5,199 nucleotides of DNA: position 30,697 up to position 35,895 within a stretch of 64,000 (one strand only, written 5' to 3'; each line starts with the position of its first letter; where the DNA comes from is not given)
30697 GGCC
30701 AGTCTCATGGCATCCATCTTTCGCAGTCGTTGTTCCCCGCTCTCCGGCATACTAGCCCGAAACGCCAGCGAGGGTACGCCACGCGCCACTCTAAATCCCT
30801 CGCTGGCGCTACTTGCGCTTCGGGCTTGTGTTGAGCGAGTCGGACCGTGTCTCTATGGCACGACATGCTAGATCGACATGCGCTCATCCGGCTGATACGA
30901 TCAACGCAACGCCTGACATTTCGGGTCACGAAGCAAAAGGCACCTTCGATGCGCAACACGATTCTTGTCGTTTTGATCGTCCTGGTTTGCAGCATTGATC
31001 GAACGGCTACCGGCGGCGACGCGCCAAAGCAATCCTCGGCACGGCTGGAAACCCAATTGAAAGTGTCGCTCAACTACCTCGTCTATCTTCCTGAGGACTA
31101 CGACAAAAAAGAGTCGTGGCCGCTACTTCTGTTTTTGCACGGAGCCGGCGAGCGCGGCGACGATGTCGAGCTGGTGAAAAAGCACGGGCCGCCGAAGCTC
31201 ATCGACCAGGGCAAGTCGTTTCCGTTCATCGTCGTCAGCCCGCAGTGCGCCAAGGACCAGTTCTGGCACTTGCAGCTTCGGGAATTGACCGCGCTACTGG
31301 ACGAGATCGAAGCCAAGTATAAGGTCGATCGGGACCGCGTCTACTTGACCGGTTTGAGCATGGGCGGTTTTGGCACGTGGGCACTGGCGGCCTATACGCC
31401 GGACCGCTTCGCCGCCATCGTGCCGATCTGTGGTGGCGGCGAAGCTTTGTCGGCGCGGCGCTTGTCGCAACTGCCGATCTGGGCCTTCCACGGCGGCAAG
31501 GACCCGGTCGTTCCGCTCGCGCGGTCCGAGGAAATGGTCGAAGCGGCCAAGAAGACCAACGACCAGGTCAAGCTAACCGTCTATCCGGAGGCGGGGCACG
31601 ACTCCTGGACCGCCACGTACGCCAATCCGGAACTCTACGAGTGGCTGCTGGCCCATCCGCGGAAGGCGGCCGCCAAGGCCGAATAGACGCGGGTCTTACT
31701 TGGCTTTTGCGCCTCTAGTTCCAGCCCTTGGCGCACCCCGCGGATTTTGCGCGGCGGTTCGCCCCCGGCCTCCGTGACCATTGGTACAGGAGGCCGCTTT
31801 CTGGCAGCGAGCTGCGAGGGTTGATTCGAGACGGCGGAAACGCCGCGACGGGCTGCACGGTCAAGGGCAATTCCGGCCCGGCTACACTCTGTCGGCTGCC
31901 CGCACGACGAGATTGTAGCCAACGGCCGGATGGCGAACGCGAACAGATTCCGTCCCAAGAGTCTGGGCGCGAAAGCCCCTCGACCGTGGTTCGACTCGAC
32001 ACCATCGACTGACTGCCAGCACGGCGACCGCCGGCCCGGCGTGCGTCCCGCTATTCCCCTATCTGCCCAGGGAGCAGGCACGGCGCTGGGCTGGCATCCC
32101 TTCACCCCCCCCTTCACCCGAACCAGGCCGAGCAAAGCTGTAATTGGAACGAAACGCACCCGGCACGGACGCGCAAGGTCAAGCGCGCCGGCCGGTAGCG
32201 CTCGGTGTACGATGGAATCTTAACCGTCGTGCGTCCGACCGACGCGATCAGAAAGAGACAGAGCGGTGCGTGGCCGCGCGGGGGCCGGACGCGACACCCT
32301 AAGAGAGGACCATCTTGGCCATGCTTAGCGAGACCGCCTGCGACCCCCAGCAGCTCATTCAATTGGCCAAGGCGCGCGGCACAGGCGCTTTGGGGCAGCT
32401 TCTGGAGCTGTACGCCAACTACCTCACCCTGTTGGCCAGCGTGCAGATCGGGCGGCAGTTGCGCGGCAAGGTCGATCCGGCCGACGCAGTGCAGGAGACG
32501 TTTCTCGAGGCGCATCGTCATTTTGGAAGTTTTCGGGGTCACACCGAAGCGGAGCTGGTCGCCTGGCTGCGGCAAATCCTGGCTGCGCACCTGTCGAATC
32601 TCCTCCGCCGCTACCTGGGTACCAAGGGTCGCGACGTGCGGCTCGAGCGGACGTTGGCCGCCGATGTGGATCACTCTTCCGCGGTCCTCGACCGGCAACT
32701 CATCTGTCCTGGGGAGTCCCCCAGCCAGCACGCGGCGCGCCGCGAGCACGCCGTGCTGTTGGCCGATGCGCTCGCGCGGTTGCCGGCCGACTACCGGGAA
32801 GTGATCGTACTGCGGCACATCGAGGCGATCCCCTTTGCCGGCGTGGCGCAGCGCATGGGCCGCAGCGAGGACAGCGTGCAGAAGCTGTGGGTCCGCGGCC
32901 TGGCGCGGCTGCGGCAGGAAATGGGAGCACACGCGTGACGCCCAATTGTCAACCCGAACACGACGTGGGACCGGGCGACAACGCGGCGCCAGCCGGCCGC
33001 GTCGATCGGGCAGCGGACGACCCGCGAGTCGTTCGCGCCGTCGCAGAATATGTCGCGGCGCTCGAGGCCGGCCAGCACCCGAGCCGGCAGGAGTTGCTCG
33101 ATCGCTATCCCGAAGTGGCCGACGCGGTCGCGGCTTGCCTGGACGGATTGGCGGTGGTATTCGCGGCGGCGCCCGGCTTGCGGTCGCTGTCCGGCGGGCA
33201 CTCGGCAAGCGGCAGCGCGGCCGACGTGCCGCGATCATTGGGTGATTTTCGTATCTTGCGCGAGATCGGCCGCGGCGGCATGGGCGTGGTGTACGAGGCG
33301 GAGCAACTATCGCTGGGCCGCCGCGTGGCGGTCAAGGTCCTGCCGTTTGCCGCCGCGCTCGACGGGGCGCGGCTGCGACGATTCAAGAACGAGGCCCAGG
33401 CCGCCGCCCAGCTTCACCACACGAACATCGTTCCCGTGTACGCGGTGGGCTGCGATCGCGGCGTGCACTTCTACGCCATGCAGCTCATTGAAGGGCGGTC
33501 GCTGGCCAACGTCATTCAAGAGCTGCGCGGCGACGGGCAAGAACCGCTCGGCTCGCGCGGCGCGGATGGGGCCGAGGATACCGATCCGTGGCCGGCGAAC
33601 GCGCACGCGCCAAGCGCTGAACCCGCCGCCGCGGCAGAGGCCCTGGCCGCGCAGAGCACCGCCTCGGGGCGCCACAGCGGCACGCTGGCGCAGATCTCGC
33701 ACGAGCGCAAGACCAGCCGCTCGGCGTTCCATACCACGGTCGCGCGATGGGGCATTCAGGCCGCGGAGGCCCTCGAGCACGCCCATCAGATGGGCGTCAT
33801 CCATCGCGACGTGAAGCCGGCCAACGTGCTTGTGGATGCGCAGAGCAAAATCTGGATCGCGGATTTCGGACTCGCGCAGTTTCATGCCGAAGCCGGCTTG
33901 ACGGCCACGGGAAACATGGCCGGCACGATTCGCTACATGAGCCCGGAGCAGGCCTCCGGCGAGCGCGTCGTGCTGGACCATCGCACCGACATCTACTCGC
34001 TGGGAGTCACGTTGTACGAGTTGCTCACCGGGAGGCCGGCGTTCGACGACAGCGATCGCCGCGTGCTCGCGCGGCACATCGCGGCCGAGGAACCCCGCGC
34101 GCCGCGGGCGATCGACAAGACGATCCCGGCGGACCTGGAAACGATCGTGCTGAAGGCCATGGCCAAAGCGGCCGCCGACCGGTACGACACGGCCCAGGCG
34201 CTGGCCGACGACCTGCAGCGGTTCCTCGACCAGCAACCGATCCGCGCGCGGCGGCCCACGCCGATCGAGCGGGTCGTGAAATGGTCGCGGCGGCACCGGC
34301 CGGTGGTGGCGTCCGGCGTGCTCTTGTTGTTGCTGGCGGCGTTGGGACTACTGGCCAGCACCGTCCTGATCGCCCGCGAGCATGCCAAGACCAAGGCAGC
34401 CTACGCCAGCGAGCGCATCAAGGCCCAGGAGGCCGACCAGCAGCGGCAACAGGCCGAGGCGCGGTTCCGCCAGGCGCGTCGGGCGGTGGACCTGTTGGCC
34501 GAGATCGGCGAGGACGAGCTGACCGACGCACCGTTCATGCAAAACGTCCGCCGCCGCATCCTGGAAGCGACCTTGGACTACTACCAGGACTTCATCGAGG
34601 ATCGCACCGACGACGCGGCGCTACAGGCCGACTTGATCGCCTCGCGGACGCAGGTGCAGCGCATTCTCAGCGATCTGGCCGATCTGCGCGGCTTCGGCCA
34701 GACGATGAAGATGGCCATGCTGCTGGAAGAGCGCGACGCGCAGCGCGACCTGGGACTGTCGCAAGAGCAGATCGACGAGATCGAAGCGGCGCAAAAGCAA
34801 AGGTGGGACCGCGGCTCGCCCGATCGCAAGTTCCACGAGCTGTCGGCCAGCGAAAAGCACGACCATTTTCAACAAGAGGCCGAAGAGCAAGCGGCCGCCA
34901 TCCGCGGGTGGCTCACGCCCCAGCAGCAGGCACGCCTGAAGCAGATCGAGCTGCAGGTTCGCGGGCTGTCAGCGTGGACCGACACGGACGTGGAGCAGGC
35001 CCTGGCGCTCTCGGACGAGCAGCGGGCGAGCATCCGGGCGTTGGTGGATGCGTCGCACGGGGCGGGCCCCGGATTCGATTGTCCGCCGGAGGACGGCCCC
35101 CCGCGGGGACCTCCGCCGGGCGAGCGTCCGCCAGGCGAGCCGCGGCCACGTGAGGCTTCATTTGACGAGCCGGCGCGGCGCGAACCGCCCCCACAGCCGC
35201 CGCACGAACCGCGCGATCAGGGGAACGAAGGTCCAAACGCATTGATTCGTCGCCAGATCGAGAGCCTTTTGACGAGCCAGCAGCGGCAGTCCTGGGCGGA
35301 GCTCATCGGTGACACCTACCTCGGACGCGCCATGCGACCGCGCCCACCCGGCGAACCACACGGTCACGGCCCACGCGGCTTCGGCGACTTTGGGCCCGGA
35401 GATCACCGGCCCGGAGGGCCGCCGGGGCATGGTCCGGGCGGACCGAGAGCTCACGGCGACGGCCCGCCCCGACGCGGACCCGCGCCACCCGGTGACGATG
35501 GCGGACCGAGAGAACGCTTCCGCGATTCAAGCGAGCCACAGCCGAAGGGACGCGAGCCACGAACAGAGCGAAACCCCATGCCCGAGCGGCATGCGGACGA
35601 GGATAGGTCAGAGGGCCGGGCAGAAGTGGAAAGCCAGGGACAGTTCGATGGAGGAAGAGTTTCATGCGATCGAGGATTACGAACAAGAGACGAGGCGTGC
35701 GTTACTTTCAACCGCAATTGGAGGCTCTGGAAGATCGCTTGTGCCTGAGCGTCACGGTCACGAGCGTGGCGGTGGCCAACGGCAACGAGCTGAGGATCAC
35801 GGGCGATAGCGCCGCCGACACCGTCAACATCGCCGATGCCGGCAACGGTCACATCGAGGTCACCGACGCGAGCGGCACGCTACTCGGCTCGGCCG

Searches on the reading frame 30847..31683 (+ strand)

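Call 76: search_protein_families(library=pfam, proteins=[window:30847-31683:+], max_evalue=0.01)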
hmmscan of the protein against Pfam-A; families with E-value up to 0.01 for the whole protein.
window:30847-31683:+ (279 aa): 10 families
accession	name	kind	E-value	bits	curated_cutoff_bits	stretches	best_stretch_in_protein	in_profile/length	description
PF00326.27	Peptidase_S9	-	9.9e-13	48.5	22.6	2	208-267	144-202/213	Prolyl oligopeptidase family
PF01738.24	DLH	-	1.4e-12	48.1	21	1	144-251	78-186/217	Dienelactone hydrolase family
PF02230.22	Abhydrolase_2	-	2.2e-11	44.5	23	1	144-255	87-203/217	Phospholipase/Carboxylesterase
PF12146.15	Hydrolase_4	-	2.9e-10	40.3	27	1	205-252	188-233/239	Serine aminopeptidase, S33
PF00756.26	Esterase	-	1.2e-09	38.8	22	1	72-193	5-148/251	Putative esterase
PF00561.26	Abhydrolase_1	-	2.2e-07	31.3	25.8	1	159-196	65-102/245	alpha/beta hydrolase fold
PF20434.5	BD-FAE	-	2.7e-05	24.2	26.8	0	79-175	3-101/215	BD-FAE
PF12697.13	Abhydrolase_6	-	8.4e-05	23.8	26.3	0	138-196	46-93/217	Alpha/beta hydrolase family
PF10503.15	Esterase_PHB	-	0.00082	19.1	23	0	148-196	82-130/219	Esterase PHB depolymerase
PF02129.25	Peptidase_S15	-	0.003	17.7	23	0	156-272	89-204/262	X-Pro dipeptidyl-peptidase (S15 family)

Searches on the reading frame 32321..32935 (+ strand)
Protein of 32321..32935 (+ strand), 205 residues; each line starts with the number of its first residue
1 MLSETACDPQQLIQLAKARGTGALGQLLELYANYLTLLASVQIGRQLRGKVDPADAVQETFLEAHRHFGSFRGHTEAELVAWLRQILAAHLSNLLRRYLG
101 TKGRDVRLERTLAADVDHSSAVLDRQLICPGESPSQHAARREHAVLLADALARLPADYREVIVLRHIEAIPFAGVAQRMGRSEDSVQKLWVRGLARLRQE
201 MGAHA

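Call 3: search_protein_families(library=pfam, proteins=[window:32321-32935:+], max_evalue=1)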
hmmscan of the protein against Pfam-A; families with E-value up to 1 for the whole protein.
window:32321-32935:+ (205 aa): 7 families
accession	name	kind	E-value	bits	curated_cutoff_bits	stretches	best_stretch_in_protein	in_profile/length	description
PF08281.18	Sigma70_r4_2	-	1.7e-10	40.8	25.7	1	146-197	3-54/54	Sigma-70, region 4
PF04545.22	Sigma70_r4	-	3.9e-08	33.1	24.1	1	150-199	1-50/50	Sigma-70, region 4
PF04542.20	Sigma70_r2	-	1.3e-05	25.3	24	1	31-97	2-67/71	Sigma-70 region 2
PF13542.12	HTH_Tnp_ISL3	-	0.021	14.7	27.4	1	149-187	7-44/51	Helix-turn-helix domain of transposase family ISL3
PF07638.17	Sigma70_ECF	-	0.023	15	21.1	1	11-200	6-182/185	ECF sigma factor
PF24467.1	ARM_FBXO47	-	0.037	13.7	27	1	48-122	199-272/292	FBXO47, ARM repeats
PF13384.12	HTH_23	-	0.12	12.7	24.6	1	162-191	10-42/50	Homeodomain-like domain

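Call 4: search_protein_families(library=ncbifam, proteins=[window:32321-32935:+], max_evalue=1)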
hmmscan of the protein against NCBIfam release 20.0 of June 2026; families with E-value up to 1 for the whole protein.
window:32321-32935:+ (205 aa): 76 families (the best 25 are shown)
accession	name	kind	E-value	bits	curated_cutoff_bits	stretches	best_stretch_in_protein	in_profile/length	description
TIGR02984.1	Sig-70_plancto1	subfamily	1.5e-67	226.9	183.75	1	19-201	4-188/189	RNA polymerase sigma-70 factor, Planctomycetaceae-specific subfamily 1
NF008888.0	PRK11922.1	equivalog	3.5e-20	72.6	204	1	5-201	13-196/231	RNA polymerase sigma factor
TIGR02937.1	sigma70-ECF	superfamily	1.8e-19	70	42.9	1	30-201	6-165/165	sigma-70 family RNA polymerase sigma factor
TIGR02983.1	SigE-fam_strep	subfamily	7.8e-16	58.4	141.55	1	51-202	31-159/162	SigE family RNA polymerase sigma factor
NF009185.0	PRK12533.1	equivalog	9.3e-16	58.1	248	1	40-177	42-169/231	RNA polymerase sigma factor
NF007225.0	PRK09643.1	equivalog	5.6e-14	52.3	190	1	14-201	19-182/204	RNA polymerase sigma factor SigM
TIGR02952.1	Sig70_famx2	equivalog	5.5e-13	49.2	206.45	1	13-201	2-170/170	ECF subfamily RNA polymerase sigma factor, BldN family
TIGR02989.1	Sig-70_gvs1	subfamily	2.3e-12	47.1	124.55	1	52-198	27-155/158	RNA polymerase sigma-70 factor, Rhodopirellula/Verrucomicrobium family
NF006550.0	PRK09047.1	equivalog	2.4e-12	46.7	173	1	45-203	31-189/194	RNA polymerase sigma factor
TIGR02939.1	RpoE_Sigma70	equivalog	5e-12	46.2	236.15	1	10-180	8-165/190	RNA polymerase sigma factor RpoE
NF009166.1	PRK12513.1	equivalog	3.1e-11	43.4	206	1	45-202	41-187/193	RNA polymerase sigma factor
NF004113.0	PRK05602.1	equivalog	4.8e-11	42.7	208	1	16-201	39-201/211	RNA polymerase sigma factor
TIGR02985.1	Sig70_bacteroi1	subfamily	2.1e-10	41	126.4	1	30-201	6-162/162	RNA polymerase sigma-70 factor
NF006089.0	PRK08241.1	subfamily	3.9e-10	39.3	240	1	51-199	47-202/343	RNA polymerase subunit sigma-70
NF007223.0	PRK09641.1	equivalog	1.7e-09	37.8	209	1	11-202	7-185/187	RNA polymerase sigma factor SigW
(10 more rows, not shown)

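Call 17: list_cluster_members(proteins=[window:32321-32935:+, window:32315-32935:+, window:32935-35745:+, window:32887-35745:+, window:38026-38337:+, window:38696-38983:+, window:38564-38983:+, window:36905-37807:+, window:36902-37807:+])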
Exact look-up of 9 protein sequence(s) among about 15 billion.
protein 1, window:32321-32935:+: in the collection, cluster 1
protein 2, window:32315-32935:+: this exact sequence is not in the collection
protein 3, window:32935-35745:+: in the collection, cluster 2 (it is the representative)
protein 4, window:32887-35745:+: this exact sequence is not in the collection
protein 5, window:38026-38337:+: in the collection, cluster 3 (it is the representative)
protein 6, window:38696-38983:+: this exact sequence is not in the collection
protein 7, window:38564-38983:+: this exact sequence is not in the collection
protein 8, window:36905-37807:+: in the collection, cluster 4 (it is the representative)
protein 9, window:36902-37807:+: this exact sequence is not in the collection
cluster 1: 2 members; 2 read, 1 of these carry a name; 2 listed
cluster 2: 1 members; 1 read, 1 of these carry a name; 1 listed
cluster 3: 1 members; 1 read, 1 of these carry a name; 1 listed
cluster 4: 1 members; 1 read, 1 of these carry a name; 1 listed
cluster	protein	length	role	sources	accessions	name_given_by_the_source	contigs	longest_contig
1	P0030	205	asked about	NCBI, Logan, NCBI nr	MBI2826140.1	MAG: sigma-70 family RNA polymerase sigma factor [Planctomycetia bacterium] | sigma-70 family RNA polymerase sigma factor [Planctomycetia bacterium]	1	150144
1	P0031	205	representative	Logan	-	-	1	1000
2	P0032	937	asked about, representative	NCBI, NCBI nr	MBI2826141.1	MAG: serine/threonine protein kinase [Planctomycetia bacterium] | serine/threonine protein kinase [Planctomycetia bacterium]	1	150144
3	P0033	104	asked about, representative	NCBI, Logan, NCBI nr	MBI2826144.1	MAG: hypothetical protein HYX69_15805 [Planctomycetia bacterium] | hypothetical protein [Planctomycetia bacterium]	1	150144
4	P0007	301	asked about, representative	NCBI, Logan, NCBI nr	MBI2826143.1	MAG: hypothetical protein HYX69_15800 [Planctomycetia bacterium] | hypothetical protein [Planctomycetia bacterium]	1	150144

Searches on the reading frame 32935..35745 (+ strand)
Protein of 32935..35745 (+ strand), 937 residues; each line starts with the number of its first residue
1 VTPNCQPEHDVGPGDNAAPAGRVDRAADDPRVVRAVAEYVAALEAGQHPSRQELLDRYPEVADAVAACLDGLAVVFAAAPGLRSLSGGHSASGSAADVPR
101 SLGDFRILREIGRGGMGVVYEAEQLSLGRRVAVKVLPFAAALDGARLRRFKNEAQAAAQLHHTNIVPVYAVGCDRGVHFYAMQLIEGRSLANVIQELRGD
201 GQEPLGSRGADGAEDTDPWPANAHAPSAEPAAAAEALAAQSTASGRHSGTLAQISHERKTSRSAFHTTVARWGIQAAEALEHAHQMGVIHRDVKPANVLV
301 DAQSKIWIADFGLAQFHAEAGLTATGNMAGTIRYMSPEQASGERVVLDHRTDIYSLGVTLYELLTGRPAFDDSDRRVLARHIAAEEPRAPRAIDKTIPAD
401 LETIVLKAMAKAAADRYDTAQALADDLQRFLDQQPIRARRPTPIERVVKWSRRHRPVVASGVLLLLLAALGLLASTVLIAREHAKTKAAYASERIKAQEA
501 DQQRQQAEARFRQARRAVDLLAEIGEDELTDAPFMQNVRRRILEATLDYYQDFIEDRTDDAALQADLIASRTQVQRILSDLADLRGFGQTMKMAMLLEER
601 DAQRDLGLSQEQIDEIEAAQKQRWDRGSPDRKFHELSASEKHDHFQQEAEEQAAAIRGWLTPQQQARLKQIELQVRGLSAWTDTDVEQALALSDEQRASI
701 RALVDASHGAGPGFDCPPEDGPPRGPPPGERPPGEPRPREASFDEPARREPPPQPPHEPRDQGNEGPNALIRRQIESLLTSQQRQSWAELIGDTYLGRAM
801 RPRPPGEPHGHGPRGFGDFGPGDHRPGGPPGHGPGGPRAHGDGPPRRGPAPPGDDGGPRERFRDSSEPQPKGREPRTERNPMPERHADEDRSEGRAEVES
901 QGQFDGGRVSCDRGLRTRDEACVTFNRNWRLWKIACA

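Call 3: search_protein_families(library=pfam, proteins=[window:32935-35745:+], max_evalue=1)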
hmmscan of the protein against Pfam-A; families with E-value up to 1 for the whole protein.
window:32935-35745:+ (937 aa): 6 families
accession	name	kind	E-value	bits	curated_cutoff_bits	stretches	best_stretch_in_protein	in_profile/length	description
PF00069.31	Pkinase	-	6.4e-40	137.6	31.7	2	266-424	97-259/263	Protein kinase domain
PF07714.23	PK_Tyr_Ser-Thr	-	1.7e-32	113.2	23.1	1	107-420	3-252/258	Protein tyrosine and serine/threonine kinase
PF03109.22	ABC1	-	0.00028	20.5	22.9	1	279-316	179-216/244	ABC1 atypical kinase-like domain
PF07130.17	YebG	-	0.11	12.9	27.5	1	409-437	20-48/74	YebG protein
PF17667.7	Pkinase_fungal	-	0.15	11.2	24.1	1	279-344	298-369/387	Fungal protein kinase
PF07813.17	LTXXQ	-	0.62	11.3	24.3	1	681-710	4-33/100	LTXXQ motif family protein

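Call 4: search_protein_families(library=ncbifam, proteins=[window:32935-35745:+], max_evalue=1)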
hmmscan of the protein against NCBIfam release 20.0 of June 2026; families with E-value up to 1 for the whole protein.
window:32935-35745:+ (937 aa): 19 families
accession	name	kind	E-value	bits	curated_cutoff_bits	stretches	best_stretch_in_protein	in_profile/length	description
NF033483.0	PknB_PASTA_kin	equivalog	9.5e-85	285.7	450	2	268-440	108-278/563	Stk1 family PASTA domain-containing Ser/Thr kinase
NF052427.1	StpK7MSMEG_1200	equivalog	5.2e-60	203.5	900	2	258-501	102-341/601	serine/threonine protein kinase StpK7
NF009651.0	PRK13184.1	equivalog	1.3e-42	145.8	839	2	275-435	121-295/932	serine/threonine-protein kinase PknD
NF047741.1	antiphage_MADS6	equivalog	4.3e-39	134.5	460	2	274-441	306-471/612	methylation-associated defense system protein kinase MAD6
TIGR03903.1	TOMM_kin_cyc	equivalog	2e-25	88.9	705.75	2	271-428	83-245/1267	TOMM system kinase/cyclase fusion protein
NF053615.1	SerThrKinAfsKStmc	equivalog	1.8e-23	83.2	1300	2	270-376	114-219/809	protein serine/threonine kinase AfsK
NF038150.1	lanthi_synth_IV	equivalog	4.9e-22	78.1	650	2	261-438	292-460/851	class IV lanthionine synthetase LanL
NF033442.0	BREX_PglW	equivalog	7.8e-22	76.9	990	1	103-583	512-890/1391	BREX system serine/threonine kinase PglW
NF038151.1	lanthi_synth_III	equivalog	1.1e-10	40.6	575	2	257-408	326-466/833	class III lanthionine synthetase LanKC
NF043056.1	T4SS_LegK1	equivalog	1.1e-08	34.2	550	1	286-362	208-282/516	Dot/Icm T4SS effector kinase LegK1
TIGR03724.2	arch_bud32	equivalog_domain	2e-07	30.7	125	1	275-319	93-136/193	KEOPS complex kinase/ATPase Bud32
NF058632.1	SerThrKinPrkT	equivalog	2.8e-06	26.6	280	1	105-196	23-113/322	serine/threonine protein kinase PrkT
NF011462.0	PRK14879.1-3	equivalog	1.3e-05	25.1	174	1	281-317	96-131/192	Kae1-associated kinase Bud32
NF002475.0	PRK01723.1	equivalog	1.8e-05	23.9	142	1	275-338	151-214/241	3-deoxy-D-manno-octulosonic acid kinase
NF011463.0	PRK14879.1-4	equivalog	2.1e-05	24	188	1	279-319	126-165/237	Kae1-associated kinase Bud32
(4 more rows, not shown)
